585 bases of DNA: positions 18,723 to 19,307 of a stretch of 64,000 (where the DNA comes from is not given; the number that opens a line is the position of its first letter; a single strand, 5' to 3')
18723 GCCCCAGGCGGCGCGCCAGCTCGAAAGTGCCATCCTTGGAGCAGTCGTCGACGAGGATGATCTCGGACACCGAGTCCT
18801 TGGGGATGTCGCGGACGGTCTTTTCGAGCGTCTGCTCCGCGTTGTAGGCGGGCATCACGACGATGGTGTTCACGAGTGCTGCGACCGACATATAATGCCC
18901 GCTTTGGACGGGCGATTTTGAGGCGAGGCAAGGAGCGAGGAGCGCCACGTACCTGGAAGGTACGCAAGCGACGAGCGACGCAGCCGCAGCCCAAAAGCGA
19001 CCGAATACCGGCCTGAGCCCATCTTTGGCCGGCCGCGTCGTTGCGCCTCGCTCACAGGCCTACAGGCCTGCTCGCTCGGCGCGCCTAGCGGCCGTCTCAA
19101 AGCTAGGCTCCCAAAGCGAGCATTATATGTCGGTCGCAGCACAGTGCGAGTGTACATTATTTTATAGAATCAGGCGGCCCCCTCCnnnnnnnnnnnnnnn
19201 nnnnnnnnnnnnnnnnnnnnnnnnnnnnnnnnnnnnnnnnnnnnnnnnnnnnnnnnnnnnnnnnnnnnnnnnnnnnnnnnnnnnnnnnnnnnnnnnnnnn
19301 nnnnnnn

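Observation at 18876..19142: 32-bp inverted repeats flanking a 203-bp segment between divergent glycosylation genes: candidate invertible promoter (phase-variation switch) or MITE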

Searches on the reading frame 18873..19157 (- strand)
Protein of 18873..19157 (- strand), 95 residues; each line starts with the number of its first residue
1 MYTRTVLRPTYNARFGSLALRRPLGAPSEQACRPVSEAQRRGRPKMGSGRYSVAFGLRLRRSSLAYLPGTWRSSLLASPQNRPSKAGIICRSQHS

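Call 59: search_protein_representatives(protein=window:18873-19157:-)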
Query: 95 residues. Proteins with E-value up to 0.001 (for the whole library): 2; up to 1e-10: 0; up to 1e-30: 0. The best 2 are listed.
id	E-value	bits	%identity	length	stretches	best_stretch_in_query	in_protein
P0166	1.4e-04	38.3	56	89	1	20-94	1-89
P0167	2.0e-04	37.8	45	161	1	4-94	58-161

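Call 61: find_encoding_contigs(protein=P0166, flank=5000, max_places=5)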
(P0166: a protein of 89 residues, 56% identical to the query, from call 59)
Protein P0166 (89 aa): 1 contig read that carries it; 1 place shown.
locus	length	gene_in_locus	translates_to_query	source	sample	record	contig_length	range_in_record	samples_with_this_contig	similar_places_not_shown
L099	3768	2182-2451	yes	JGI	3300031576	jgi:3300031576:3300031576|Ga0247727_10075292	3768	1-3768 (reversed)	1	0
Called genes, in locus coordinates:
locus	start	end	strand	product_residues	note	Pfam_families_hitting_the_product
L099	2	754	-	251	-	?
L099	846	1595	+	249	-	PF00226:DnaJ, PF20619:DUF6804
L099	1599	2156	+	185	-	PF02229:PC4 (weak)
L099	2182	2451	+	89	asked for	-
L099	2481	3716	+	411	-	-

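Call 63: find_encoding_contigs(protein=P0167, flank=5000, max_places=5)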
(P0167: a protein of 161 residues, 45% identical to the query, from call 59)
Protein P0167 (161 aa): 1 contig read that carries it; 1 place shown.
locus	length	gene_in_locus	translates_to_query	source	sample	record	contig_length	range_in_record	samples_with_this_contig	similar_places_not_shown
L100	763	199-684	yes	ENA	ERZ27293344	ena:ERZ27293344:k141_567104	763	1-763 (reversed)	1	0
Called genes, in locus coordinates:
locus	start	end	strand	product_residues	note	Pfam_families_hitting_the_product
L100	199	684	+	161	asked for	-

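Call 68: find_related_loci(query=A3, collection=metagenome_contigs, flank=4000)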
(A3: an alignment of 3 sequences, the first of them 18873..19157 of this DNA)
Query A3 (95 aa) in metagenome_contigs; peptide patterns used: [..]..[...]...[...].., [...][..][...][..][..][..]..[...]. (x = any residue, [..] = any of these).
176 stretches matched a pattern; 14 encode a relative of the query (tblastn E <= 1e-3); 14 distinct loci.
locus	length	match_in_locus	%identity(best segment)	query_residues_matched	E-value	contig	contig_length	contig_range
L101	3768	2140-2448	47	6-94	6e-15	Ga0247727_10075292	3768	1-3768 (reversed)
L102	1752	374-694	39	1-94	1e-11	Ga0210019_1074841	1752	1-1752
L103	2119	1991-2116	57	6-47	1e-8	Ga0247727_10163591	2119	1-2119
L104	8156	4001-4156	52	14-65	3e-8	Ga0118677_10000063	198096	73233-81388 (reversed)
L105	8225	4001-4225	35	20-94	9e-8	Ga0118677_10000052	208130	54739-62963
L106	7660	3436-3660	35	20-94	2e-6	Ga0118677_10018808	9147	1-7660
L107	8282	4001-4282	39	16-89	3e-6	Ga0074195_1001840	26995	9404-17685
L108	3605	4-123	55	15-50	4e-6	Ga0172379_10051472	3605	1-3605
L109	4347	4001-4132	52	20-59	2e-5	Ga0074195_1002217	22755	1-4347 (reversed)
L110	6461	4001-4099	58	14-46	3e-5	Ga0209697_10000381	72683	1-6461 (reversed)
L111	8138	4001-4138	48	1-46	4e-5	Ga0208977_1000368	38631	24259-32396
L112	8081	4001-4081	67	20-46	4e-5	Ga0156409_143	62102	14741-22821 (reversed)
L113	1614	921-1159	61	16-95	7e-7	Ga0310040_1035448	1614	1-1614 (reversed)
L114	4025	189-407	40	15-86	7e-5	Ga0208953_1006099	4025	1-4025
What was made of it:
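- A scan of JGI metagenomes gave 13 more loci (call 68).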

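Call 69: find_homologous_proteins(query=A3, max_evalue=0.001)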
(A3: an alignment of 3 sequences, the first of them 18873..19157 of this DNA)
Query A3 (3 sequences) (95 aa, profile of the alignment): 2 proteins with E <= 0.001 among 4805 candidates.
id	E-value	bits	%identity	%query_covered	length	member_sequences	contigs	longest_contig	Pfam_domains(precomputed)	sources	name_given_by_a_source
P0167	6.8e-49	182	39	99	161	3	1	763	-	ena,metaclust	metaclust:\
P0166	4.8e-37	144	46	79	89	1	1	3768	-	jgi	-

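Call 78: search_protein_families(library=pfam, proteins=[L099:1599-2153:+, L099:2481-3713:+, L109:9-3956:+, L107:1519-3966:+, L107:4379-7462:+, L111:2731-3807:-, L111:4369-4944:-, L110:2187-3932:+, L110:4227-5033:-, L112:3117-3638:+], max_evalue=0.0001)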
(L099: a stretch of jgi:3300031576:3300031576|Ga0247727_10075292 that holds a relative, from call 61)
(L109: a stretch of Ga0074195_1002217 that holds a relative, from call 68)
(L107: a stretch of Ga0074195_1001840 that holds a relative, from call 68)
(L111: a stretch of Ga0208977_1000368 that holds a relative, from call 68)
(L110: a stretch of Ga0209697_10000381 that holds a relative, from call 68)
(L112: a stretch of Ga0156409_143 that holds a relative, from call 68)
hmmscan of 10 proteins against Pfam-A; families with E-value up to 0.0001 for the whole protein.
L099:1599-2153:+ (185 aa): 1 family
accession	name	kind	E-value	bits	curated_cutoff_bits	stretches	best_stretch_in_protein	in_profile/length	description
PF02229.22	PC4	-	3.2e-12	46.2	25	1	39-88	2-51/52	Transcriptional Coactivator p15 (PC4)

L099:2481-3713:+ (411 aa): 0 families

L109:9-3956:+ (1316 aa): 0 families

L107:1519-3966:+ (816 aa): 2 families
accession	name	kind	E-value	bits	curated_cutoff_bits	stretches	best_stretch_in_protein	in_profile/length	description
PF19313.5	DUF5916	-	2.3e-11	43.6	22.6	1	372-440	21-85/572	Domain of unknown function (DUF5916)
PF06452.16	CBM9_1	-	6.2e-06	26.7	23.4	1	159-300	1-137/185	Carbohydrate family 9 binding domain-like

L107:4379-7462:+ (1028 aa): 1 family
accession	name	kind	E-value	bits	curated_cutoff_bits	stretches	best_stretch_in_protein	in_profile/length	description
PF22422.2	MGH1-like_GH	-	2.9e-07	30.8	27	0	273-325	68-121/356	Mannosylglycerate hydrolase MGH1-like glycoside hydrolase domain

L111:2731-3807:- (359 aa): 0 families

L111:4369-4944:- (192 aa): 1 family
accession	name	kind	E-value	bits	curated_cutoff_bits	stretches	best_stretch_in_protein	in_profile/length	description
PF01923.23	Cob_adeno_trans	-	1.2e-30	107.3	24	1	40-188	5-170/171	Cobalamin adenosyltransferase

L110:2187-3932:+ (582 aa): 0 families

L110:4227-5033:- (269 aa): 0 families

L112:3117-3638:+ (174 aa): 1 family
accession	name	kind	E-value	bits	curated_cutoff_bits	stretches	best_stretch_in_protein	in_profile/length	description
PF00994.29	MoCF_biosynth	-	2.2e-30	105.7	26.6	1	21-163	1-143/144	Probable molybdopterin binding domain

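Call 79: search_protein_families(library=pfam, proteins=[L112:4664-5326:-, L104:2249-3610:-, L104:4240-5703:-, L106:2391-3335:+, L106:3876-5804:-, L105:3593-3943:+, L105:4366-5889:-, L102:701-1747:+, L103:228-1988:+, L114:730-1224:+], max_evalue=0.0001)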
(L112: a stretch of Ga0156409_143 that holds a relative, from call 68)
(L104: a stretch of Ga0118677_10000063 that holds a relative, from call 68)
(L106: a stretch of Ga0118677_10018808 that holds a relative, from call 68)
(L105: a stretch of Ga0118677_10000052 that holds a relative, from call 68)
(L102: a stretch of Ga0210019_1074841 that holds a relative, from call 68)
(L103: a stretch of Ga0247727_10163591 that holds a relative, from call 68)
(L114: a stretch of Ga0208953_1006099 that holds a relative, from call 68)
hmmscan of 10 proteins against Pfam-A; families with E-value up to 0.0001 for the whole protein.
L112:4664-5326:- (221 aa): 1 family
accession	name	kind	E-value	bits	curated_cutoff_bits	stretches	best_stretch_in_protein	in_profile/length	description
PF00899.27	ThiF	-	1.4e-35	123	28.1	1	28-214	15-205/238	ThiF family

L104:2249-3610:- (454 aa): 1 family
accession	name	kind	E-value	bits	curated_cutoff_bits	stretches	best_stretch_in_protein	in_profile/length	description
PF13646.12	HEAT_2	-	8.9e-12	45.6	27.7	1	64-131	4-71/88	HEAT repeats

L104:4240-5703:- (488 aa): 1 family
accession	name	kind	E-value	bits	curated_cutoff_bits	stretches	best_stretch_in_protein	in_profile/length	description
PF00232.24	Glyco_hydro_1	-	5.1e-137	457.4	22.6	1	16-484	2-452/453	Glycosyl hydrolase family 1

L106:2391-3335:+ (315 aa): 10 families
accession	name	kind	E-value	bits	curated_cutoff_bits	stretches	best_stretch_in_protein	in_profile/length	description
PF07719.23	TPR_2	-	1.7e-13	50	27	1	247-278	3-34/34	Tetratricopeptide repeat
PF00515.34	TPR_1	-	1.3e-09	37.9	27.8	1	247-278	3-34/34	Tetratricopeptide repeat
PF13428.12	TPR_14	-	1.4e-08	35.1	23.5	0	247-284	3-40/44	Tetratricopeptide repeat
PF13432.12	TPR_16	-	2.2e-08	34.8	32.7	1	216-278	2-64/65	Tetratricopeptide repeat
PF14559.12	TPR_19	-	3.8e-08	34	25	1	230-283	10-63/68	Tetratricopeptide repeat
PF23914.1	TPR_CcmH_CycH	-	8.6e-08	32.6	42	1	235-282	40-87/158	Cytochrome c-type biogenesis protein H TPR domain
PF13414.12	TPR_11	-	1.2e-07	31.7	26.8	0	226-258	9-41/42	TPR repeat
PF13371.12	TPR_9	-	5.2e-07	30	35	1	227-288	11-72/73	Tetratricopeptide repeat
PF13181.12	TPR_8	-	9.4e-07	29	25.7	1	250-277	6-33/34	Tetratricopeptide repeat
PF13424.12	TPR_12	-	7.8e-05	23.2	30.1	0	216-275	8-75/77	Tetratricopeptide repeat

L106:3876-5804:- (643 aa): 0 families

L105:3593-3943:+ (117 aa): 1 family
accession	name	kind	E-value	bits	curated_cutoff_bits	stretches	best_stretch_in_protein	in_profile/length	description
PF03840.19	SecG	-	3e-12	46.9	29.2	1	4-72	1-70/70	Preprotein translocase SecG subunit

L105:4366-5889:- (508 aa): 3 families
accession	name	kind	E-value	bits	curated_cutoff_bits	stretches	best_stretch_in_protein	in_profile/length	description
PF01595.25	CNNM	-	2.2e-42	145.2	28.4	1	8-199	1-177/181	Cyclin M transmembrane N-terminal domain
PF00359.27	PTS_EIIA_2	-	1.5e-27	96.8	27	1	370-498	13-140/144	Phosphoenolpyruvate-dependent sugar phosphotransferase system, EIIA 2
PF00571.33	CBS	-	2.3e-13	50.7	24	1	291-340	6-55/57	CBS domain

L102:701-1747:+ (349 aa): 0 families

L103:228-1988:+ (587 aa): 3 families
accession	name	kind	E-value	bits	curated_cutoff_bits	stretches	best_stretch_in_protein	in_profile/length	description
PF13282.11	DUF4070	-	1.1e-20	74.5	22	1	400-546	1-140/144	Domain of unknown function (DUF4070)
PF04055.27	Radical_SAM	-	7.8e-20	72.1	29.5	1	213-380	2-165/166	Radical SAM superfamily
PF02310.24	B12-binding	-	6.3e-11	42.6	32.1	1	70-169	10-120/121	B12 binding domain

L114:730-1224:+ (165 aa): 0 families
